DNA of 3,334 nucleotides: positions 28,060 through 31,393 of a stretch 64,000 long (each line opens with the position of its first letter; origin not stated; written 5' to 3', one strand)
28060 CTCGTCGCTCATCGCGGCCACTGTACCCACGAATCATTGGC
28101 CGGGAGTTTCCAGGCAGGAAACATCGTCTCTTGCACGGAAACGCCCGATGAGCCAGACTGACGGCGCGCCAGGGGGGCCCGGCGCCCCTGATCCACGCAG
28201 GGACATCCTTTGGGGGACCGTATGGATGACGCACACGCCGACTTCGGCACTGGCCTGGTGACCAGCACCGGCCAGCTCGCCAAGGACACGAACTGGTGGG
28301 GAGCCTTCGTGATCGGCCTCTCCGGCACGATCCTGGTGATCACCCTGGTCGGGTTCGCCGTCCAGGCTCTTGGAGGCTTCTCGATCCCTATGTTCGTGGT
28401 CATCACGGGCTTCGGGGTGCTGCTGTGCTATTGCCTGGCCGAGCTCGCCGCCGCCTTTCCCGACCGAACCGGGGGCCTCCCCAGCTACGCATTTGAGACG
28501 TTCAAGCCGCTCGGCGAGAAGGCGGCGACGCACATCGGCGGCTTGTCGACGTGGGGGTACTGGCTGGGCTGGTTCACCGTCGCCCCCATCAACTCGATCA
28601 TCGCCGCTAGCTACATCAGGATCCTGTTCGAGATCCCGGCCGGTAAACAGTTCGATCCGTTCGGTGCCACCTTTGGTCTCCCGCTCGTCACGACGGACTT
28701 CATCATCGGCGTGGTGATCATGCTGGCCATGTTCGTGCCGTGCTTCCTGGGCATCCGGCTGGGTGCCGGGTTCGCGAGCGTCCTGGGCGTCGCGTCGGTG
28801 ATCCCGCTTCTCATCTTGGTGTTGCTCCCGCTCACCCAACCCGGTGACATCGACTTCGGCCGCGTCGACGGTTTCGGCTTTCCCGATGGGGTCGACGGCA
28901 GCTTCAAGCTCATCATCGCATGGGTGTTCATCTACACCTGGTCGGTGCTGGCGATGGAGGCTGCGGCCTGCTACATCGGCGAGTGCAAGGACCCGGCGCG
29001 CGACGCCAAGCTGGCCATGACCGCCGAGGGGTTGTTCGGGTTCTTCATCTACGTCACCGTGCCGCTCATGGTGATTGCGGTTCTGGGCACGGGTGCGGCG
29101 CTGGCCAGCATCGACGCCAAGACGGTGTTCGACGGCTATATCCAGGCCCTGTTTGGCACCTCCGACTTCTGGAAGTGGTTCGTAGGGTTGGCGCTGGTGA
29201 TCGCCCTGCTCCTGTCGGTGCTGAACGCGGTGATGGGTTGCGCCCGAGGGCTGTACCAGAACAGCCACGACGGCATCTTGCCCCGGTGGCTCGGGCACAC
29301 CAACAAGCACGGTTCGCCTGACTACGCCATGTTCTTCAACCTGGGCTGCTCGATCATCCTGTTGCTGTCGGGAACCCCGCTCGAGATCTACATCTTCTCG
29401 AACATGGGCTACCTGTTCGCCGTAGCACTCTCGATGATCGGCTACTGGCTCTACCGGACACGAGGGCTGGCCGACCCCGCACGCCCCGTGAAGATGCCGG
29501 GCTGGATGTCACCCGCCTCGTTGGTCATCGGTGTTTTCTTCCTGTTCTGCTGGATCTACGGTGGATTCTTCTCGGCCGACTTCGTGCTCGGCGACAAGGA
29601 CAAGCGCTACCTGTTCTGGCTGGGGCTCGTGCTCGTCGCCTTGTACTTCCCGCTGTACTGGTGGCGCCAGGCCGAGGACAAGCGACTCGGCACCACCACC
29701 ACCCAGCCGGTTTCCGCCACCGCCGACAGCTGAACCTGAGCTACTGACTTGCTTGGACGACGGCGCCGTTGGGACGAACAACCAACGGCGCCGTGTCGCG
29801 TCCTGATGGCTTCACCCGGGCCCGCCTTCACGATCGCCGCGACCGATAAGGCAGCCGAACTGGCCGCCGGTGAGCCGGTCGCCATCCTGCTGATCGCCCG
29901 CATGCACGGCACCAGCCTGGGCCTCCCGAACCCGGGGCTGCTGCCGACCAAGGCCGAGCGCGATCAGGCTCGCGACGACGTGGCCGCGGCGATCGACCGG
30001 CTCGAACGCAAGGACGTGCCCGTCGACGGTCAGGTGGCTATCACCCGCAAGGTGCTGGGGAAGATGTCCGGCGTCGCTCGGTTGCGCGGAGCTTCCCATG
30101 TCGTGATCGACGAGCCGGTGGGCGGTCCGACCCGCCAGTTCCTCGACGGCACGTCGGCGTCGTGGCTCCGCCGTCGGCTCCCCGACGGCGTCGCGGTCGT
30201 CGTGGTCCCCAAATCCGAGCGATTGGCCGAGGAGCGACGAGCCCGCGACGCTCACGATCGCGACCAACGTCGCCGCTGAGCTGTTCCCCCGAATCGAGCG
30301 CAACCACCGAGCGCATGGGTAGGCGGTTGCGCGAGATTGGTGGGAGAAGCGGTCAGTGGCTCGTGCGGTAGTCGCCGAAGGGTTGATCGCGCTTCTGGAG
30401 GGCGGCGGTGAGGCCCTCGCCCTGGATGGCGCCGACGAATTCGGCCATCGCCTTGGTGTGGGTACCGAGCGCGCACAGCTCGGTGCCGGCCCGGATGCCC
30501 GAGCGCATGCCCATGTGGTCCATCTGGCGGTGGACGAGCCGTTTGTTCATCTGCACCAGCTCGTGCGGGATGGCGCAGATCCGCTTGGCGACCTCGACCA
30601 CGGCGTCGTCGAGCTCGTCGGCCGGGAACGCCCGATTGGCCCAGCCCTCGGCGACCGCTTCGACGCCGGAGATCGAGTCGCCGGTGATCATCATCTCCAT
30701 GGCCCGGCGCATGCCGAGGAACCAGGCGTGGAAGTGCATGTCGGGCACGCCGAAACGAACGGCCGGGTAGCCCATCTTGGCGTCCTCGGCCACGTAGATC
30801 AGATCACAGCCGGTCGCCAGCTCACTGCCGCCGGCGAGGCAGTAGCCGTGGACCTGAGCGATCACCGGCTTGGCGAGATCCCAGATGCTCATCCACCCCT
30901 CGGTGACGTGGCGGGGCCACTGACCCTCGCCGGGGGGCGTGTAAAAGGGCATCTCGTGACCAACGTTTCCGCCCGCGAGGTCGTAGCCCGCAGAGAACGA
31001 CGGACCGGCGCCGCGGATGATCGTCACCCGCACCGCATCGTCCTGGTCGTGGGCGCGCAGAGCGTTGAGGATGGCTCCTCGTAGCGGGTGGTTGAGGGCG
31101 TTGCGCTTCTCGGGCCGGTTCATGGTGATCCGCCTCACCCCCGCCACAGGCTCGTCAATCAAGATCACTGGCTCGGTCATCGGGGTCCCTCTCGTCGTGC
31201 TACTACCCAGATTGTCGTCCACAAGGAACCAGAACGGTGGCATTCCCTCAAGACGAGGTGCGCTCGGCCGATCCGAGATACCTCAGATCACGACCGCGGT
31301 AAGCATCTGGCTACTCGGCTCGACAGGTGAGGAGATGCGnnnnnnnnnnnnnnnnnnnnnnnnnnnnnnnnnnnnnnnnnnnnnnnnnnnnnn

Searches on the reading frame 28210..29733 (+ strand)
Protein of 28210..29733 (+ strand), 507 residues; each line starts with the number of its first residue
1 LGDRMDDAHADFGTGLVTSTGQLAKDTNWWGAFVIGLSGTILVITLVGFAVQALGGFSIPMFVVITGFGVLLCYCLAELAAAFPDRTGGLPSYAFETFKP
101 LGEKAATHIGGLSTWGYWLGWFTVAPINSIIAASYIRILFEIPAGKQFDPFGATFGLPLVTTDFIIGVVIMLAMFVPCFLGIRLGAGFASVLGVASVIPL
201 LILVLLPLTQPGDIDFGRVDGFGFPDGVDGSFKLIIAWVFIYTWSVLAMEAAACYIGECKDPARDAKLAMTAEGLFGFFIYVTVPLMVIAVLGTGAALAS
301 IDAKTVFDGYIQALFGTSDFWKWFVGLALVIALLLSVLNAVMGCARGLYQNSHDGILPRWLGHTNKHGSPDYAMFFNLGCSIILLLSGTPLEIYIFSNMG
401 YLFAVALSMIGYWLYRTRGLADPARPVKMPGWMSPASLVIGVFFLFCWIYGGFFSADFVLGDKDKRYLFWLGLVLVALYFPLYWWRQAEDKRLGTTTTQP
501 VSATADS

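Call 11: search_protein_families(library=pfam, proteins=[window:28210-29733:+], max_evalue=0.001)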
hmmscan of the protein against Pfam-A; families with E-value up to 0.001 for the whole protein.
window:28210-29733:+ (507 aa): 2 families
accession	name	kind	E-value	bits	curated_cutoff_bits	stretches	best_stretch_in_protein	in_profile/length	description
PF13520.12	AA_permease_2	-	6.2e-41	141.1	27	1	28-448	2-403/427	Amino acid permease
PF00324.27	AA_permease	-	3e-17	62.9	24.6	1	36-397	6-357/470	Amino acid permease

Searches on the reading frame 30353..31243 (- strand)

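Call 27: search_protein_families(library=pfam, proteins=[window:30353-31243:-], max_evalue=0.0001)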
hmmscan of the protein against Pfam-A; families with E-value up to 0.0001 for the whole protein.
window:30353-31243:- (296 aa): 2 families
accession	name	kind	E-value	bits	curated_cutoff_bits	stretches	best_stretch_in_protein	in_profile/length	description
PF00378.25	ECH_1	-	2.7e-41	142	27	1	34-290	4-249/251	Enoyl-CoA hydratase/isomerase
PF16113.10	ECH_2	-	1e-18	68.4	27.2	1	36-220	1-186/335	Enoyl-CoA hydratase/isomerase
